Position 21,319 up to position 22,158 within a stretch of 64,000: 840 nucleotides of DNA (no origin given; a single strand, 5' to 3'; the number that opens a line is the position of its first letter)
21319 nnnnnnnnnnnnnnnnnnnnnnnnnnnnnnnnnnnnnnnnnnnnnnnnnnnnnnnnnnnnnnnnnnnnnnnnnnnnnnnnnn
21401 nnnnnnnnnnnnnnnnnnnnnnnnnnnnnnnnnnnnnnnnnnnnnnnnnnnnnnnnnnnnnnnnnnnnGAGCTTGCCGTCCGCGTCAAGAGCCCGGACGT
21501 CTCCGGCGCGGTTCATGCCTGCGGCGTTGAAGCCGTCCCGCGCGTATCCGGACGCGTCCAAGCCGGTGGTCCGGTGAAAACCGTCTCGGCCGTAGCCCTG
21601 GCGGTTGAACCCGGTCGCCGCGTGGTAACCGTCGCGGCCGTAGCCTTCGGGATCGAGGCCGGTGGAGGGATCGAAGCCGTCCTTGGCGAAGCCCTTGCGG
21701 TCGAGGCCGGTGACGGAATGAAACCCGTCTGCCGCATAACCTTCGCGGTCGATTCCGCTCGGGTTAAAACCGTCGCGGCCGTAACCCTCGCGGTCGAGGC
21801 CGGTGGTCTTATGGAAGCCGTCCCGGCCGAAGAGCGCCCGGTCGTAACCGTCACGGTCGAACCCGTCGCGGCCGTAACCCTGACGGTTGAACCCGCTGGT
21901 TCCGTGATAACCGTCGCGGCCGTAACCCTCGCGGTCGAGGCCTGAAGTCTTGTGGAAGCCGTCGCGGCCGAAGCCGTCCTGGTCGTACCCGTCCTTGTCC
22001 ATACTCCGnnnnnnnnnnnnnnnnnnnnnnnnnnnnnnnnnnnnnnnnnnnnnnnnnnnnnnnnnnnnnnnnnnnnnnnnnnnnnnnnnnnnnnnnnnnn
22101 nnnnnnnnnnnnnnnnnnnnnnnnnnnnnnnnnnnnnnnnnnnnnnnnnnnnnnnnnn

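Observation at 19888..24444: YD-repeat protein fused to a non-canonical subtilase domain and carrying a novel 10 x 16-aa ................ array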

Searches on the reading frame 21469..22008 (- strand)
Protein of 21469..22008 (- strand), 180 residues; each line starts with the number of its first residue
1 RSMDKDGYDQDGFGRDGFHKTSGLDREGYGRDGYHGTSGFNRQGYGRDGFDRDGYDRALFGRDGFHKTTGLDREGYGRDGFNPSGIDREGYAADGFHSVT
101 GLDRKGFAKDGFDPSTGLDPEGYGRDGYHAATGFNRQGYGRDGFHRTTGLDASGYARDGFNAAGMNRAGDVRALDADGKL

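Call 18: find_homologous_proteins(query=window:21469-22008:-, max_evalue=0.001)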
Query seq(180 aa) (180 aa): 114 proteins with E <= 0.001 among 2233 candidates.
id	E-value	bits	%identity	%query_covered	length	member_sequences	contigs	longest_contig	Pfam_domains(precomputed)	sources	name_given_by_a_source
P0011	1.1e-30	125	52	70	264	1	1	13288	-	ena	-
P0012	2.5e-27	114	42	92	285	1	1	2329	-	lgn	-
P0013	1.9e-26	111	44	75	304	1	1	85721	-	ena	-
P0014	2.6e-25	107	45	82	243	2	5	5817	-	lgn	-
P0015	1.6e-24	105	46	59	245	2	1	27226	-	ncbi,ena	-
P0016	1.1e-23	102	48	73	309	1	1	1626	-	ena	-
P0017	1.5e-20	92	42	76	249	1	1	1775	-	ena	-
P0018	4.6e-20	90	39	92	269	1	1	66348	-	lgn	-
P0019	1.0e-17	83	44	80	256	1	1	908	-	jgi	jgi:hypothetical protein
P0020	4.7e-17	80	45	73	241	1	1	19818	-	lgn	-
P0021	7.5e-17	80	40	94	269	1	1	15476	-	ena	-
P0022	9.4e-17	79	48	73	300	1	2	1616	-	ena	-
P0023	1.9e-16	78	40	94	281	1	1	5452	-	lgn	-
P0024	2.3e-16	78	44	72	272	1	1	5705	-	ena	-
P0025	4.3e-16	77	49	69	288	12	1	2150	-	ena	-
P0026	2.2e-15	75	35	99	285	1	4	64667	-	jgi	jgi:hypothetical protein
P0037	2.9e-13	68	46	64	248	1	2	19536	-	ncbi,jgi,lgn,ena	jgi:hypothetical protein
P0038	3.2e-13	68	36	93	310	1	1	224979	PF05287.18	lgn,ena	-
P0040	4.0e-13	68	45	73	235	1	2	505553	-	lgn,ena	-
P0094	1.4e-7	50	42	54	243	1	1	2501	PF13643.12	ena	-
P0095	1.7e-7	49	48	48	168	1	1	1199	-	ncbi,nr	ncbi:MAG: hypothetical protein KGI52_17635 [Burkholderiales bacterium]|nr:hypothetical protein [Burk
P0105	1.5e-6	46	42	31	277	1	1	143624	-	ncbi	ncbi:hypothetical protein ACWG8W_06455 [Citricoccus zhacaiensis]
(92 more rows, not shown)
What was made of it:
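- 21496..21999 (-): Repeat array, residues 816-983: two pentads followed by ten 15-16-aa units with consensus GRDG[FY]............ It is built from x[DE]G[FY]x pentads with a 6-aa insert. Homologues: call 18.
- Checked: The array is far beyond chance: its homologues reach E = 1e-30 (call 18).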

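Call 23: search_protein_families(library=phrogs, proteins=[P0011, P0012, P0013, P0018, P0026, P0038, P0094, P0095, P0105], max_evalue=0.01)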
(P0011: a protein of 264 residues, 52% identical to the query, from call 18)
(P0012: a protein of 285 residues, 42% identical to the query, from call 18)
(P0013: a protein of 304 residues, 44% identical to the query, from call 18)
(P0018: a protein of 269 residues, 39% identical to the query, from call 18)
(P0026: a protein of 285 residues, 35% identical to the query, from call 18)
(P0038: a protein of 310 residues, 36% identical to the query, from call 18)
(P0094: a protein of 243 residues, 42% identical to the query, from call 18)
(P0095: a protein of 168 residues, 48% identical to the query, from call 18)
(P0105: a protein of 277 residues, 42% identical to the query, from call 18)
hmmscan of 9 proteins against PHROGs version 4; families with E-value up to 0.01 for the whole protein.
P0011 (264 aa): 0 families

P0012 (285 aa): 0 families

P0013 (304 aa): 0 families

P0018 (269 aa): 0 families

P0026 (285 aa): 0 families

P0038 (310 aa): 0 families

P0094 (243 aa): 1 family
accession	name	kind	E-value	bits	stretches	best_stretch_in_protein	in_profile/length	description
phrog_1305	-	DNA, RNA and nucleotide metabolism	0.00014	22.3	1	133-241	107-202/226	DNA binding protein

P0095 (168 aa): 2 families
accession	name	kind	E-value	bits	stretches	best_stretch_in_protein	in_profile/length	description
phrog_889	-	unknown function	4.6e-10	40.3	1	4-90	13-141/162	-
phrog_30739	-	unknown function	4.4e-06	27.8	1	7-47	5-50/163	-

P0105 (277 aa): 0 families

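Call 51: find_encoding_contigs(protein=P0026, flank=6000, max_places=2)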
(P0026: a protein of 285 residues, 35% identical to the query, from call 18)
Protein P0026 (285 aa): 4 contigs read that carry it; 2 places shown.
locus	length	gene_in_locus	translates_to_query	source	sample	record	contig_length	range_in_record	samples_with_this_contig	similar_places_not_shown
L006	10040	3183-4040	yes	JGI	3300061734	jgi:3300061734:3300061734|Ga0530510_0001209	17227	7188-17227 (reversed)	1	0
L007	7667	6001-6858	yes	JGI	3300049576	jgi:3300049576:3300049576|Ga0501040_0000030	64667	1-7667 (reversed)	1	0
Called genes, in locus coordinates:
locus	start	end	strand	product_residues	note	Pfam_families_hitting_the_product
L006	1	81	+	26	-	?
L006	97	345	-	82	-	-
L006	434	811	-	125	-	-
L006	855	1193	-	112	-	-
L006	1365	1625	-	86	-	-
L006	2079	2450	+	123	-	-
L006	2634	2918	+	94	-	-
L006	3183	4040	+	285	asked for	-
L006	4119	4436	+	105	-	-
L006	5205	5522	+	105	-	-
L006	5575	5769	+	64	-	-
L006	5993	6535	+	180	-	-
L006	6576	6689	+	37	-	-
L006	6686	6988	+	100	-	-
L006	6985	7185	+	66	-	-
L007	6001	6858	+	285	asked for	-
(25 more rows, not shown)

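Call 52: find_encoding_contigs(protein=P0040, flank=6000, max_places=2)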
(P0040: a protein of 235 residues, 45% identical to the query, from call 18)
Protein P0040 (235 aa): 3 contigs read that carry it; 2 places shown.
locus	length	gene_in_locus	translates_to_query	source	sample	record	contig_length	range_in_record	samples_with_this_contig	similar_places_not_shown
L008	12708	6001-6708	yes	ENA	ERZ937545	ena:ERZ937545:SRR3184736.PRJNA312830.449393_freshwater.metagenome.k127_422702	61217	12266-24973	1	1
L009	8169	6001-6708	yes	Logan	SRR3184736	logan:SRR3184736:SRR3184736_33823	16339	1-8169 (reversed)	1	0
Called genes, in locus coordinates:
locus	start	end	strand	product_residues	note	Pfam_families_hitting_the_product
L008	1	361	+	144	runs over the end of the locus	-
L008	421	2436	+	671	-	-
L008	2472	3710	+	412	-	-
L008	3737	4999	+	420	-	-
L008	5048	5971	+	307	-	PF13884:Peptidase_S74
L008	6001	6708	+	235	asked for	-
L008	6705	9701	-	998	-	PF13884:Peptidase_S74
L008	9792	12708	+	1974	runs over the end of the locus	-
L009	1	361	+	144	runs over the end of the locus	-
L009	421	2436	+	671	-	-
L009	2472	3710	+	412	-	-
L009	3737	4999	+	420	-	-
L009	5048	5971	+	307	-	PF13884:Peptidase_S74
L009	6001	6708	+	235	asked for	-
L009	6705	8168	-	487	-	?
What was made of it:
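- The array repeat is shared with proteins in tail-fibre modules that use S74 domains (call 52).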

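Call 67: search_protein_families(library=pfam, proteins=[window:21496-21999:-, P0013, P0037, P0012, P0018], max_evalue=10)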
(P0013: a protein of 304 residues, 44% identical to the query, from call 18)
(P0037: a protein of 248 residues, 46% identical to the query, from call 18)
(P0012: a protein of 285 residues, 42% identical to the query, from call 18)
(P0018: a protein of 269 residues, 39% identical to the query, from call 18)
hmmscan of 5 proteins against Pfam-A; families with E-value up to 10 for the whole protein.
window:21496-21999:- (168 aa): 1 family
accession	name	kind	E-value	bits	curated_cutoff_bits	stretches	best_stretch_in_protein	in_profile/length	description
PF19397.4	DUF5972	-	0.09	12.8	22.6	1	61-68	14-21/28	Family of unknown function (DUF5972)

P0013 (304 aa): 0 families

P0037 (248 aa): 0 families

P0012 (285 aa): 1 family
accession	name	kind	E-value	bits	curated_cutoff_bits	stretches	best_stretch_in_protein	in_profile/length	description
PF25561.1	QRICH1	-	0.18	12.3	30.8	1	7-54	43-90/115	QRICH1 domain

P0018 (269 aa): 1 family
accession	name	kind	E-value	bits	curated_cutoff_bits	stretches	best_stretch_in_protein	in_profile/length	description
PF13864.11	Enkurin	-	0.22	12.5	23.6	1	30-101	11-72/92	Calmodulin-binding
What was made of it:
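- On Any described repeat family (Pfam, PHROGs, PDB) for the 16-aa array: Pfam at E <= 10 gives only DUF5972 at 12.8 bits, which is noise (call 67).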

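Call 68: search_solved_structures(query=window:21496-21999:-, max_evalue=1)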
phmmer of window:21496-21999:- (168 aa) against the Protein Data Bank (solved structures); distinct sequences matched with E-value up to 1: 5.
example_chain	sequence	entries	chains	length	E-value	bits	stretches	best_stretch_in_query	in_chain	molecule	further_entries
7pi0_O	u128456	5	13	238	0.091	15.8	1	6-43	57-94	Oxygen-evolving enhancer protein 1, chloroplastic | PsbO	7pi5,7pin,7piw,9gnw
1hkh_A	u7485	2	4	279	0.2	14.7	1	38-122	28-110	GAMMA LACTAMASE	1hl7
8otz_BS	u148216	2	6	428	0.56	13.2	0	23-82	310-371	Protein phosphatase 1 regulatory subunit 32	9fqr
8iyj_X4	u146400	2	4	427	0.57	13.2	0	23-83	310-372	Protein phosphatase 1 regulatory subunit 32 | Stabilizer of axonemal microtubules 4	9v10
1a88_A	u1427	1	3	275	0.6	13.1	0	54-109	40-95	CHLOROPEROXIDASE L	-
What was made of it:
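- On Any described repeat family (Pfam, PHROGs, PDB) for the 16-aa array: PDB gives nothing below E = 0.09 (call 68).
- Tried and rejected: PHROGs (call 23), Pfam at E <= 10 (call 67) and PDB sequence search (call 68) for the array.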

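Call 69: search_dna_similar(query=window:21496-21999:-, collection=phages, mode=protein, max_evalue=0.001, max_rows=25)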
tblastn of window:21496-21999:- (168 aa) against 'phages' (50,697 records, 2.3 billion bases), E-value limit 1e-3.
Records with a match: 3; places in all: 3; records where one place covers at least 80% of the query: 0.
Best place of each record, by identity: <60% 3.
By first word of the organism name: Edwardsiella 2; Acinetobacter 1.
By host as written in the record: - 2; Acinetobacter sp. 107 1.
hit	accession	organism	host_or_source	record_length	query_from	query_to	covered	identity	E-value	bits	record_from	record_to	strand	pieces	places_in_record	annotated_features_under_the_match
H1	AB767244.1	Edwardsiella phage MSW-3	-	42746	66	168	61%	34.5%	8e-7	53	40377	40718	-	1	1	hypothetical protein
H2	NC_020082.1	Edwardsiella phage MSW-3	-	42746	66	168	61%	34.5%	8e-7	53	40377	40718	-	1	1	hypothetical protein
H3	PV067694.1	Acinetobacter phage Acba_23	Acinetobacter sp. 107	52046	67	166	60%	33.3%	1e-4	47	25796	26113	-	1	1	hypothetical protein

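Call 84: find_related_loci(query=window:21496-21999:-, collection=viral_contigs, flank=5000)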
Query window:21496-21999:- (168 aa) in viral_contigs; peptide patterns used: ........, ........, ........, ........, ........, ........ (x = any residue, [..] = any of these).
7 stretches matched a pattern; 2 encode a relative of the query (tblastn E <= 1e-3); 2 distinct loci.
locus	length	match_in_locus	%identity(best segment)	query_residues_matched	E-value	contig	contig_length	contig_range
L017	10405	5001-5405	40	1-166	4e-20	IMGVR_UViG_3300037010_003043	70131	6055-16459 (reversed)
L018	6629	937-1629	29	1-166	3e-15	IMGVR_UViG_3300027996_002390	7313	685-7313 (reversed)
